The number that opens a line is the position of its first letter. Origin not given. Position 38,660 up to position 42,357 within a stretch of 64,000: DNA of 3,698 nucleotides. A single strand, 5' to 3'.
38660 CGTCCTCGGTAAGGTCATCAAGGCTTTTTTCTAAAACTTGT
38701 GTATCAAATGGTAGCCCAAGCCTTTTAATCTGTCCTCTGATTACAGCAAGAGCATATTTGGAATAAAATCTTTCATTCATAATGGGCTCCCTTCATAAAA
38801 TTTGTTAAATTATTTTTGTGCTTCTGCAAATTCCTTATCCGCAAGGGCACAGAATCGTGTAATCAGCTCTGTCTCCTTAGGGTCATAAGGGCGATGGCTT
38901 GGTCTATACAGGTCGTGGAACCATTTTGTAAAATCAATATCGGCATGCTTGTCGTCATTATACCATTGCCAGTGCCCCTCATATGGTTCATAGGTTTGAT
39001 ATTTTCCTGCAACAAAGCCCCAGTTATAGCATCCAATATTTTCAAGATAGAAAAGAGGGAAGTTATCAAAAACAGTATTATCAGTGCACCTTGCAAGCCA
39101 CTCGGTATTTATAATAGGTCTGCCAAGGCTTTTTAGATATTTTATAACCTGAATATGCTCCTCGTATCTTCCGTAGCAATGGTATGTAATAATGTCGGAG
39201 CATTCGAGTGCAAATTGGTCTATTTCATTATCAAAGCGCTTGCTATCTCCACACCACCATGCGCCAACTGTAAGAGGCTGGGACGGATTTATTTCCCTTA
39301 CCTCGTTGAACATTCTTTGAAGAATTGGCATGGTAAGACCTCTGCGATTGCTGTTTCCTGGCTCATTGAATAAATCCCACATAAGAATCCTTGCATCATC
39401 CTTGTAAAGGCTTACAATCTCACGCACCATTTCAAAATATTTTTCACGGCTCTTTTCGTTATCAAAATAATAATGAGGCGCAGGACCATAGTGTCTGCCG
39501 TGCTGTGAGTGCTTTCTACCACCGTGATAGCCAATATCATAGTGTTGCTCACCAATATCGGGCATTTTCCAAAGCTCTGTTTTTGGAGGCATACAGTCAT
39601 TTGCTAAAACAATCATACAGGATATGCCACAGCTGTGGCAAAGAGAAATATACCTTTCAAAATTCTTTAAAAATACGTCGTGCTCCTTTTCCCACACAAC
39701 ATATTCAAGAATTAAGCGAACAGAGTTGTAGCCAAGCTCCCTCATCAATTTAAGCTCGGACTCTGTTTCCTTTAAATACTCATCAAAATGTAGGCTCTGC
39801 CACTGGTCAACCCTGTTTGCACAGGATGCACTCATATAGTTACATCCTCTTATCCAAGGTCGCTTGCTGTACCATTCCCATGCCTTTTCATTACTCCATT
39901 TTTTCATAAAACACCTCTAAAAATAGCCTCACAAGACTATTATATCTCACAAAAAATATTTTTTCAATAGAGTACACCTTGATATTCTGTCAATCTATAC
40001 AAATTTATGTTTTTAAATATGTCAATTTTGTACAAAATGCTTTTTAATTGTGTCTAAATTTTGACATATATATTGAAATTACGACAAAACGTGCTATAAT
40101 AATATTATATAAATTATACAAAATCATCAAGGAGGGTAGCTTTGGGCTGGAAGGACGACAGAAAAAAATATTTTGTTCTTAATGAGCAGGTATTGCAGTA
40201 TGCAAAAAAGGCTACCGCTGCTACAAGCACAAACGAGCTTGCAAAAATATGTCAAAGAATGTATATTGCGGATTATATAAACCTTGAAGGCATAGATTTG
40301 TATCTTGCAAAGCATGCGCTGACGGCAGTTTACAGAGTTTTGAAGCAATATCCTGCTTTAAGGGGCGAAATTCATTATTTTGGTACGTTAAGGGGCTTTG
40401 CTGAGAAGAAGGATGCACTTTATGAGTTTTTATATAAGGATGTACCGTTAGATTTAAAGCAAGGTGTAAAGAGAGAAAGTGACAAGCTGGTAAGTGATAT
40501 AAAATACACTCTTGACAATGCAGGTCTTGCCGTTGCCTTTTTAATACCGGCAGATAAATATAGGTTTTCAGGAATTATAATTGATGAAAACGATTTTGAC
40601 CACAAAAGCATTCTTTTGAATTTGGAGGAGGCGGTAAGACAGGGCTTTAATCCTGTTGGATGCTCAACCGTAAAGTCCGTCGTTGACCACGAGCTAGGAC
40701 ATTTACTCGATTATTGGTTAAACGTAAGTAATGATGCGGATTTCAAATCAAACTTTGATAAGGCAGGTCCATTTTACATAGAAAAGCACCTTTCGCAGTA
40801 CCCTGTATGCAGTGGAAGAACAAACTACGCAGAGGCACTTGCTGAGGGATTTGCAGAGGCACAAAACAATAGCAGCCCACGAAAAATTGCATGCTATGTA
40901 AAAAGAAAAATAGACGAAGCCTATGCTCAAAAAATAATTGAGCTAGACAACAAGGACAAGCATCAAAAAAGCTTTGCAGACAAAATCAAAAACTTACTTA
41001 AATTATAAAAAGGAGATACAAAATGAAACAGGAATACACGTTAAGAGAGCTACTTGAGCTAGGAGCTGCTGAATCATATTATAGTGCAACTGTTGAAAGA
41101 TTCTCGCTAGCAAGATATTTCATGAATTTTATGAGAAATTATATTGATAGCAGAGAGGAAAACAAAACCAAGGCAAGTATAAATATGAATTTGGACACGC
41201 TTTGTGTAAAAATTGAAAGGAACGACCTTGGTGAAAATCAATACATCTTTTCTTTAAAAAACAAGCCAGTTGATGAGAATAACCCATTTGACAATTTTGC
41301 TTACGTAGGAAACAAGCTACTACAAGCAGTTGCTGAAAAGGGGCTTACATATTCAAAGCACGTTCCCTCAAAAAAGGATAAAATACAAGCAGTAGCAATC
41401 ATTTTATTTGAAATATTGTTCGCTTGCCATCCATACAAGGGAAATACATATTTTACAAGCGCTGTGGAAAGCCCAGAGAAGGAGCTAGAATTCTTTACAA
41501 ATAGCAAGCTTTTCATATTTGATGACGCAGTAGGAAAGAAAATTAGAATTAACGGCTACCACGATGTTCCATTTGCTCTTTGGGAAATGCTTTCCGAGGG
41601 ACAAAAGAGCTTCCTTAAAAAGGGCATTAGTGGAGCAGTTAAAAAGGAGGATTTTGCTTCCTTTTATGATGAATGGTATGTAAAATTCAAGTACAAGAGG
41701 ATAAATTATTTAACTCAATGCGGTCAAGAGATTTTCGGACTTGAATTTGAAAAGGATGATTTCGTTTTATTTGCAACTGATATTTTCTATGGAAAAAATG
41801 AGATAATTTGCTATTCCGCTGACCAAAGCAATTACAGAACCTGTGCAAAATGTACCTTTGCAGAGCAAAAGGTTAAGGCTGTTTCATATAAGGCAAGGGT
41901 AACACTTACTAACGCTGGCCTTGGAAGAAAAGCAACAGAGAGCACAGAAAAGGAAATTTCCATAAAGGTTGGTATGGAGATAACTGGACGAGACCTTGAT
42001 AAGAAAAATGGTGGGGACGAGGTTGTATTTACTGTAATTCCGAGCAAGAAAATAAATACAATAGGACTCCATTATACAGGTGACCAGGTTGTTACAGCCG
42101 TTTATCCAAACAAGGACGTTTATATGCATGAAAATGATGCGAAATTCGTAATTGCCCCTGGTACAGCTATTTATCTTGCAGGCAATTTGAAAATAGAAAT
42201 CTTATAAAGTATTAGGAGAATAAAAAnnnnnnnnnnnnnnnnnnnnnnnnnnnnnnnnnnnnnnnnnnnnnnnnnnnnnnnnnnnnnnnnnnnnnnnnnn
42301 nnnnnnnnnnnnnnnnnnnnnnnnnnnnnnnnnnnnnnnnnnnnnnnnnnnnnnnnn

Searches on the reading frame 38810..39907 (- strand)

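Call 17: search_protein_families(library=pfam, proteins=[window:38810-39907:-], max_evalue=0.01)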
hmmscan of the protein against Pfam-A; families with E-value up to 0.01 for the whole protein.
window:38810-39907:- (365 aa): 3 families
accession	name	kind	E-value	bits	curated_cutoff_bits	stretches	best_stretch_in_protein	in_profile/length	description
PF00150.24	Cellulase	-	5.4e-13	49.5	23.5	1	42-276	19-242/272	Cellulase (glycosyl hydrolase family 5)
PF02836.23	Glyco_hydro_2_C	-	2.8e-07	30.4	21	1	138-319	91-264/302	Glycosyl hydrolases family 2, TIM barrel domain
PF02449.21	Glyco_hydro_42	-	8.1e-05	22.6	21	1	47-188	11-143/376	Beta-galactosidase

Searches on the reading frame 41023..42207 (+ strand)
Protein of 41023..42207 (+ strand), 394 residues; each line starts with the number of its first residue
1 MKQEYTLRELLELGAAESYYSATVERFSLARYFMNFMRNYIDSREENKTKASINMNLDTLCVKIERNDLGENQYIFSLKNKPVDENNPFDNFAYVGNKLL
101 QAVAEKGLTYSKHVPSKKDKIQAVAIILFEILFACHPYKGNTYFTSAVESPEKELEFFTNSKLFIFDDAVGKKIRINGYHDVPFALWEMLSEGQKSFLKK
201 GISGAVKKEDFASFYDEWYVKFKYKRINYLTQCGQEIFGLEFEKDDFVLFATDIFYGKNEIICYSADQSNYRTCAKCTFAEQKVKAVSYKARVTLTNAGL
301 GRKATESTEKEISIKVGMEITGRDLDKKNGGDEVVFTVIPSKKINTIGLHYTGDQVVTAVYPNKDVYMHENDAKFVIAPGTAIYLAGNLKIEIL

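Call 3: search_protein_families(library=pfam, proteins=[window:41023-42207:+], max_evalue=0.1)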
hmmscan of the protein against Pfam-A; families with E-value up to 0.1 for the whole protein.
window:41023-42207:+ (394 aa): 2 families
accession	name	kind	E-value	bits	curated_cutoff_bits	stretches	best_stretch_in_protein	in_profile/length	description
PF25548.1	DUF7926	-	0.023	15.3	33.5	1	267-319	125-179/181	Domain of unknown function (DUF7926)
PF12535.13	Nudix_N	-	0.055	13.6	27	0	99-112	9-22/56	Hydrolase of X-linked nucleoside diphosphate N terminal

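Call 4: search_protein_families(library=ncbifam, proteins=[window:41023-42207:+], max_evalue=0.1)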
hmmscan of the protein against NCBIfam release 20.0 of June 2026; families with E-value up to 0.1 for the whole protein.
window:41023-42207:+ (394 aa): 0 families

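Call 5: search_protein_families(library=padloc, proteins=[window:41023-42207:+], max_evalue=0.1)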
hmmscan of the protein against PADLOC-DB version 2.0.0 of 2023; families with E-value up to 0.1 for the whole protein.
window:41023-42207:+ (394 aa): 0 families
